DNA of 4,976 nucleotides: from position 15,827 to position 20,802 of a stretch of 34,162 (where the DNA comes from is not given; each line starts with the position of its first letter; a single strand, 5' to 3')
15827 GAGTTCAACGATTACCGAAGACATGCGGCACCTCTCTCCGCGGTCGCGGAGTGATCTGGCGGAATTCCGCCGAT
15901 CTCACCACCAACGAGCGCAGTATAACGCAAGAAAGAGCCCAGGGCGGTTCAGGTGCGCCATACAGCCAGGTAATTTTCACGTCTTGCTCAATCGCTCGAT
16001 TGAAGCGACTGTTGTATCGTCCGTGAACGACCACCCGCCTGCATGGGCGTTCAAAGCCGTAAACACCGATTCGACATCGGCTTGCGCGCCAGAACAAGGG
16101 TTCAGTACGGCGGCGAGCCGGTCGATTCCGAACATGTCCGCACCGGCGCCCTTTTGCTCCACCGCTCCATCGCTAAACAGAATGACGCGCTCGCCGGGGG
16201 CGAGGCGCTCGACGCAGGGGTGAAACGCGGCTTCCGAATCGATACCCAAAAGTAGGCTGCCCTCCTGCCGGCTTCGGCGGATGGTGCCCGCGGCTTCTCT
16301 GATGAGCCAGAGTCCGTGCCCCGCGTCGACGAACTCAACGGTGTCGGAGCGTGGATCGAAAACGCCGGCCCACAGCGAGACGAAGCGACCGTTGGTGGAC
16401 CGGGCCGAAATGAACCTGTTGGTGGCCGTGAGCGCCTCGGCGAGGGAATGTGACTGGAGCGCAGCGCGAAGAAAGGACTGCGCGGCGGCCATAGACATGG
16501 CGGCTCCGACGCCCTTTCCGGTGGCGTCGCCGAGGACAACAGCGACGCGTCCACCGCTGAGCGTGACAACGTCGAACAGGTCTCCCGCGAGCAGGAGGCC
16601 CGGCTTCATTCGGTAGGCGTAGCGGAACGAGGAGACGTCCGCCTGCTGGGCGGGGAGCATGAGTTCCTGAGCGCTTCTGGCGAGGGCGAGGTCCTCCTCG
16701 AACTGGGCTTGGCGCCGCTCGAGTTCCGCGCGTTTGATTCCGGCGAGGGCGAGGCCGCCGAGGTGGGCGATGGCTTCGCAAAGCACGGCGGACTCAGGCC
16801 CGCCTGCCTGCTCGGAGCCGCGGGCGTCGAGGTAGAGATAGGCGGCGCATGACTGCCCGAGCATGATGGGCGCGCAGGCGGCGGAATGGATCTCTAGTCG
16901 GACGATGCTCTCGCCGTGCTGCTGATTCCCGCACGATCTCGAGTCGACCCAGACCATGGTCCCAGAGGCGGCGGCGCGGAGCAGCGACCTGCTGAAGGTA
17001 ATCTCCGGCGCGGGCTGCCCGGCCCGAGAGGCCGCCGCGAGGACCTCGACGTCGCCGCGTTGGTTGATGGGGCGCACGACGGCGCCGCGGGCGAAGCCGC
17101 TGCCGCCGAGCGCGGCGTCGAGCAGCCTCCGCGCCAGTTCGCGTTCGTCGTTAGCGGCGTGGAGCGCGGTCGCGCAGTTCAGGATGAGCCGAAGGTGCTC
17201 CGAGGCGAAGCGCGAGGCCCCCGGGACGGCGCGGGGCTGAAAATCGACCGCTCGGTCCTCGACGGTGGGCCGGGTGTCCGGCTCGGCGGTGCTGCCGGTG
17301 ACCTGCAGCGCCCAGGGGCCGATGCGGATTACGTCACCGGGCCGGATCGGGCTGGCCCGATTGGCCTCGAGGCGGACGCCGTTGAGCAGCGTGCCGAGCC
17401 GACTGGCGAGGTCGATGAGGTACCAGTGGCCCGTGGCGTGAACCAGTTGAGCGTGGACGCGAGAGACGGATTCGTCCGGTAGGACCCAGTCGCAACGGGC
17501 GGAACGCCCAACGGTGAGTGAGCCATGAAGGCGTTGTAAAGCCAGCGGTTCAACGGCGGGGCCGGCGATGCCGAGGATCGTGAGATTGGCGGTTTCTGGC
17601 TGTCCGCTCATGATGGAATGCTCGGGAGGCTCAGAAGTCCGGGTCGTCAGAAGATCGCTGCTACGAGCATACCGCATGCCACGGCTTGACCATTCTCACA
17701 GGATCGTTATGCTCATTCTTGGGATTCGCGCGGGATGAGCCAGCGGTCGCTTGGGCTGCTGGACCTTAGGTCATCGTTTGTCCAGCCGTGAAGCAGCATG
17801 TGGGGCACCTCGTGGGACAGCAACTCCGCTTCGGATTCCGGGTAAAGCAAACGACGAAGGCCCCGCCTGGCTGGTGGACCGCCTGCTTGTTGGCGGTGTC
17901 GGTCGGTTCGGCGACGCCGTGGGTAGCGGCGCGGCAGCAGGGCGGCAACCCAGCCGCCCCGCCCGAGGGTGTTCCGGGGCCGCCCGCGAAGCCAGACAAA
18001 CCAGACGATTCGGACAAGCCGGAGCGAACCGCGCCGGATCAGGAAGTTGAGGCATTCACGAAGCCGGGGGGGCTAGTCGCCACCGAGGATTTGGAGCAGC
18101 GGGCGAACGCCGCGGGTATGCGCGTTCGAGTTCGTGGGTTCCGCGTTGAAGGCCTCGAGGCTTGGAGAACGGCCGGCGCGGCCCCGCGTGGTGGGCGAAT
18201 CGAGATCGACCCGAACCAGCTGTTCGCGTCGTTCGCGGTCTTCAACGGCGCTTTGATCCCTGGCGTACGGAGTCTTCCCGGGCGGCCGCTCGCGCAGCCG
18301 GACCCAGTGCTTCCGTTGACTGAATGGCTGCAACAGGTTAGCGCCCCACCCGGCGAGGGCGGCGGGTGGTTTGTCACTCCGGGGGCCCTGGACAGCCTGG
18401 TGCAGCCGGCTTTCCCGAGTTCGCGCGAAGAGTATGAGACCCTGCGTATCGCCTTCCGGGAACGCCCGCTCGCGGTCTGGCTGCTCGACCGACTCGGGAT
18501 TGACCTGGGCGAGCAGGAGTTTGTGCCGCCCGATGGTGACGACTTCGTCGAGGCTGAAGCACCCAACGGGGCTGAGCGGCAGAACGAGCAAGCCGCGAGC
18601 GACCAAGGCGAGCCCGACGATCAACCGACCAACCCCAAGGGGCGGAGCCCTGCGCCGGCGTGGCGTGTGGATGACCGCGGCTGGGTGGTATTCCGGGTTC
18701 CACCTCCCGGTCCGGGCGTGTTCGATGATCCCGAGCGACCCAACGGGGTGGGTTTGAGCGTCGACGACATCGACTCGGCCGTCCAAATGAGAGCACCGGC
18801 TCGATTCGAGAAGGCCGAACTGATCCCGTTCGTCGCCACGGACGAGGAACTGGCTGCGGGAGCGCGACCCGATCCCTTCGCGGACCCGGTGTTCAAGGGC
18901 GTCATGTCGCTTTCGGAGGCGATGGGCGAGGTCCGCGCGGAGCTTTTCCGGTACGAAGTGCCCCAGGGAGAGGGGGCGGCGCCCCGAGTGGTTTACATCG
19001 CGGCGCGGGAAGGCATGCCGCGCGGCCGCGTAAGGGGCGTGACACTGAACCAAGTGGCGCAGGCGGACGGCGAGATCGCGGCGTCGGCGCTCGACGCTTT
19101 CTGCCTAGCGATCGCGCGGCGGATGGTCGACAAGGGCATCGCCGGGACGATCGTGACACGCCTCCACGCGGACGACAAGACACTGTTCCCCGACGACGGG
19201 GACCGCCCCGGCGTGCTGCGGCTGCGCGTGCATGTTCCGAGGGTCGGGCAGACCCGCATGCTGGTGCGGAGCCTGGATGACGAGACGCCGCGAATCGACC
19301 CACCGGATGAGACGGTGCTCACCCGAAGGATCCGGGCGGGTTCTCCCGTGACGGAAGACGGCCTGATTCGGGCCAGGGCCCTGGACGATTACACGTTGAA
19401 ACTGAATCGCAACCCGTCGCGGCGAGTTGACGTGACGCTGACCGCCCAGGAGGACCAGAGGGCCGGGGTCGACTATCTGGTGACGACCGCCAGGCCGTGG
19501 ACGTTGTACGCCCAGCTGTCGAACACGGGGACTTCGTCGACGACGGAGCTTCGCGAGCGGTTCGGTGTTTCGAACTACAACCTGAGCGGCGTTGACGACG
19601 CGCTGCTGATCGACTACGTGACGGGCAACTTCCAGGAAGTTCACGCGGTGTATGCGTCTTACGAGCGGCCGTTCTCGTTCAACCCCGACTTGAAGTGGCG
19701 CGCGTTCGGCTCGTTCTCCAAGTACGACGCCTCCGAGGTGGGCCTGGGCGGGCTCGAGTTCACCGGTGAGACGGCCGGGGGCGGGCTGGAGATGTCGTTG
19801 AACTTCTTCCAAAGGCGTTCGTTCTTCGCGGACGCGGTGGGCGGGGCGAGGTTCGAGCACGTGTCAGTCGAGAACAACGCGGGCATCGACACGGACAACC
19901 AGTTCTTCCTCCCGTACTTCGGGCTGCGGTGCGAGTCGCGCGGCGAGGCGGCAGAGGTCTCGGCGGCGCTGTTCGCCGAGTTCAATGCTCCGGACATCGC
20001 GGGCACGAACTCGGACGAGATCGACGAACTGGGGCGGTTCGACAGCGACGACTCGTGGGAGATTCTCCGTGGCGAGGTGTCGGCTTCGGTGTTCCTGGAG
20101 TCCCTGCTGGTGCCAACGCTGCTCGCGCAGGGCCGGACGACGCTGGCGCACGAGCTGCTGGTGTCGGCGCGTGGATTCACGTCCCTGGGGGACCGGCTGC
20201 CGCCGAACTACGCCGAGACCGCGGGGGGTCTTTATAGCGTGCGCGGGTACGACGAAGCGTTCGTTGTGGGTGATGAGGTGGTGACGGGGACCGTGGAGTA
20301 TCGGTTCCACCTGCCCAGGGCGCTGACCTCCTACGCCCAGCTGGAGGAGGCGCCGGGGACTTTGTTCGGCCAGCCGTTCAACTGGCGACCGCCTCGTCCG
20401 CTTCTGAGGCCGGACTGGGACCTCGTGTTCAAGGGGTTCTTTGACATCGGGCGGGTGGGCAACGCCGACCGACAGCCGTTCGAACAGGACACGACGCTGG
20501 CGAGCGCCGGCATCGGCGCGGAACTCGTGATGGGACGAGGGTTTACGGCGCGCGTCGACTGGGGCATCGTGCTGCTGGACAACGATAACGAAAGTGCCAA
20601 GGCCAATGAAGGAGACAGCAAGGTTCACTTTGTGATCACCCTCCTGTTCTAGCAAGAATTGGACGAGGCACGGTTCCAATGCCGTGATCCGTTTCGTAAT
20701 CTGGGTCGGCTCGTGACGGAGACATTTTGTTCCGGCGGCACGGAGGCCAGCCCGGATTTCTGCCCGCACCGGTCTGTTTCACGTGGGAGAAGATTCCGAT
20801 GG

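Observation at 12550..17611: Five-gene FHA / Ser-Thr kinase / PP2C / sigma-factor operon sits between the T3SS and the TPS system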

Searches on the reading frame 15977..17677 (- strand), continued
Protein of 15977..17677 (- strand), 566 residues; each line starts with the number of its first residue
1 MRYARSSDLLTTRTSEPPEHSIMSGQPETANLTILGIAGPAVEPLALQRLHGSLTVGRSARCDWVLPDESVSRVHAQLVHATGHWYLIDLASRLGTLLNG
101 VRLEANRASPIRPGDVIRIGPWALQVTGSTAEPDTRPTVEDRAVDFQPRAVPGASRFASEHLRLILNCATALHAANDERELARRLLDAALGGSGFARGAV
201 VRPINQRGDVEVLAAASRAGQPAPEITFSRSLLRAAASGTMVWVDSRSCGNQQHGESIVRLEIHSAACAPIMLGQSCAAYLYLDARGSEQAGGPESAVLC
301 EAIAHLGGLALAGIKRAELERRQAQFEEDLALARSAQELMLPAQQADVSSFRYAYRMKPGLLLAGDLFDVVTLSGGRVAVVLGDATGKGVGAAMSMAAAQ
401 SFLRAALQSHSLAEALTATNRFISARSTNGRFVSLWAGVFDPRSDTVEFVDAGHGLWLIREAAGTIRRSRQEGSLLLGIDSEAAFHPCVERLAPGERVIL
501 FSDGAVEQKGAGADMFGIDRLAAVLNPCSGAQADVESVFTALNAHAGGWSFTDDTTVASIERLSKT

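Call 98: fold_search(model_id=the predicted structure, library=pdb)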
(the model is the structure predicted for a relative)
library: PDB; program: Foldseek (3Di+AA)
matches with E <= 10: 1002; with E <= 0.001: 515
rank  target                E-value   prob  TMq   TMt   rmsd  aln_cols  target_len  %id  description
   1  3eq2_B                3.6e-13  1.00  0.37  0.53   6.3       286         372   22  Structure of Hexagonal Crystal form of Pseudomonas aeruginosa RssB (released 2009-10-20)
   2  3ke6_A                6.2e-13  1.00  0.34  0.51   3.7       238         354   22  The crystal structure of the RsbU and RsbW domains of Rv1364c from Mycobacterium tuberculosis (released 2010-11-10)
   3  3ke6_B                7.3e-13  1.00  0.35  0.54   3.3       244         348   23  The crystal structure of the RsbU and RsbW domains of Rv1364c from Mycobacterium tuberculosis (released 2010-11-10)
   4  3f79_B                1.1e-12  1.00  0.35  0.78   4.3       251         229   22  Structure of pseudo-centered cell crystal form of the C-terminal phosphatase domain of P. aeruginosa RssB (released 2009-11-24)
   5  3f79_F                1.4e-12  1.00  0.33  0.74   6.8       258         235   23  Structure of pseudo-centered cell crystal form of the C-terminal phosphatase domain of P. aeruginosa RssB (released 2009-11-24)
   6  3f79_D                3.2e-12  1.00  0.36  0.79   3.8       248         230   22  Structure of pseudo-centered cell crystal form of the C-terminal phosphatase domain of P. aeruginosa RssB (released 2009-11-24)
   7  3f79_C                7.1e-12  1.00  0.36  0.79   4.1       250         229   22  Structure of pseudo-centered cell crystal form of the C-terminal phosphatase domain of P. aeruginosa RssB (released 2009-11-24)
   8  3f7a_B                9.9e-12  1.00  0.36  0.50   6.6       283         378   21  Structure of Orthorhombic crystal form of Pseudomonas aeruginosa RssB (released 2009-11-24)
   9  3eq2_A                1.0e-11  1.00  0.34  0.49   6.9       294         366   19  Structure of Hexagonal Crystal form of Pseudomonas aeruginosa RssB (released 2009-10-20)
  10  5ucg_A                2.5e-11  1.00  0.34  0.52   4.6       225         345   20  Structure of the PP2C Phosphatase Domain and a Fragment of the Regulatory Domain of the Cell Fate Determinant SpoIIE f (released 2017-05-31)
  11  3f79_E                2.6e-11  1.00  0.35  0.75   4.4       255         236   21  Structure of pseudo-centered cell crystal form of the C-terminal phosphatase domain of P. aeruginosa RssB (released 2009-11-24)
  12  5ucg_B                4.3e-11  1.00  0.35  0.55  26.2       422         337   14  Structure of the PP2C Phosphatase Domain and a Fragment of the Regulatory Domain of the Cell Fate Determinant SpoIIE f (released 2017-05-31)
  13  5ucg_D                5.3e-11  1.00  0.35  0.56   3.2       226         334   20  Structure of the PP2C Phosphatase Domain and a Fragment of the Regulatory Domain of the Cell Fate Determinant SpoIIE f (released 2017-05-31)
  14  3pu9_A                5.6e-11  1.00  0.36  0.80   2.5       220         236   21  Crystal structure of serine/threonine phosphatase Sphaerobacter thermophilus DSM 20745 (released 2010-12-22)
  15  5ucg_C                1.2e-10  1.00  0.34  0.54   3.0       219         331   19  Structure of the PP2C Phosphatase Domain and a Fragment of the Regulatory Domain of the Cell Fate Determinant SpoIIE f (released 2017-05-31)
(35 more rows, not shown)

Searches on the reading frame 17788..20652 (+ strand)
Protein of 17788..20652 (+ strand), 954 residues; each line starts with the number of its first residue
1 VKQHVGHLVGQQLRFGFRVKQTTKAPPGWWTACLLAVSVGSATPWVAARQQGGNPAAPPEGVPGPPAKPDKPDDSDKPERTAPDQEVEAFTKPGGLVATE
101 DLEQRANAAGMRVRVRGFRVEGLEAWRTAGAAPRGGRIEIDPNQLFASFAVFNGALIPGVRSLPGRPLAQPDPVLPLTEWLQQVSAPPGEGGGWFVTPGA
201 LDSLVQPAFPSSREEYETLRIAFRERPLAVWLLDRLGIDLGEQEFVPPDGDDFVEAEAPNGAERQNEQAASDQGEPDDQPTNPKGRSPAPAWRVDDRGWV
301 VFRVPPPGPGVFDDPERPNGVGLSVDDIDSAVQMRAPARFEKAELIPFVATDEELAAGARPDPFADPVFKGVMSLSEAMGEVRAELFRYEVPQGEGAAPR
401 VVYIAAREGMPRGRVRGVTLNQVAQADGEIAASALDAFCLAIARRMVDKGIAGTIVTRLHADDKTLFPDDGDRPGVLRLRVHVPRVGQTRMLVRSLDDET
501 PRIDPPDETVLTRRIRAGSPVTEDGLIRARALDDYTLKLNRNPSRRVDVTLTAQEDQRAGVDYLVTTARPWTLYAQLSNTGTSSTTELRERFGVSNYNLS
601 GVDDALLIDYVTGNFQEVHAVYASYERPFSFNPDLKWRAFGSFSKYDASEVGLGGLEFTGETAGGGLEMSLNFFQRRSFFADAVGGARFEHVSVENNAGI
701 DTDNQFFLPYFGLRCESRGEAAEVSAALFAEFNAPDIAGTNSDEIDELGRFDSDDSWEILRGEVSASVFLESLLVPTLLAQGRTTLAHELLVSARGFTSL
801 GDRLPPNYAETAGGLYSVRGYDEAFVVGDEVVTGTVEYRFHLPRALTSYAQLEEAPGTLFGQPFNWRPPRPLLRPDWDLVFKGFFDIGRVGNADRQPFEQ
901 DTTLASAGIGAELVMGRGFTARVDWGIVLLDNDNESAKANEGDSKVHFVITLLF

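Call 3: search_protein_families(library=pfam, proteins=[window:17788-20652:+], max_evalue=0.01)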
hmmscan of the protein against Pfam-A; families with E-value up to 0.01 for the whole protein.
window:17788-20652:+ (954 aa): 1 family
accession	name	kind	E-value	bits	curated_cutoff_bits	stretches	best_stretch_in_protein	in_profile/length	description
PF03865.19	ShlB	-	2.3e-06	27.8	22.7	0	567-648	11-94/311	Haemolysin secretion/activation protein ShlB/FhaC/HecB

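Call 7: search_protein_families(library=ncbifam, proteins=[window:17788-20652:+], max_evalue=0.01)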
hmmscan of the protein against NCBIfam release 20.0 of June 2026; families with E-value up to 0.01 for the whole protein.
window:17788-20652:+ (954 aa): 1 family
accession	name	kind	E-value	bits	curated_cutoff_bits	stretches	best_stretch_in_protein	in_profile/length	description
NF047779.1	Omp85_fam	subfamily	4.5e-06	26.4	200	0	878-931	360-410/423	Omp85 family outer membrane protein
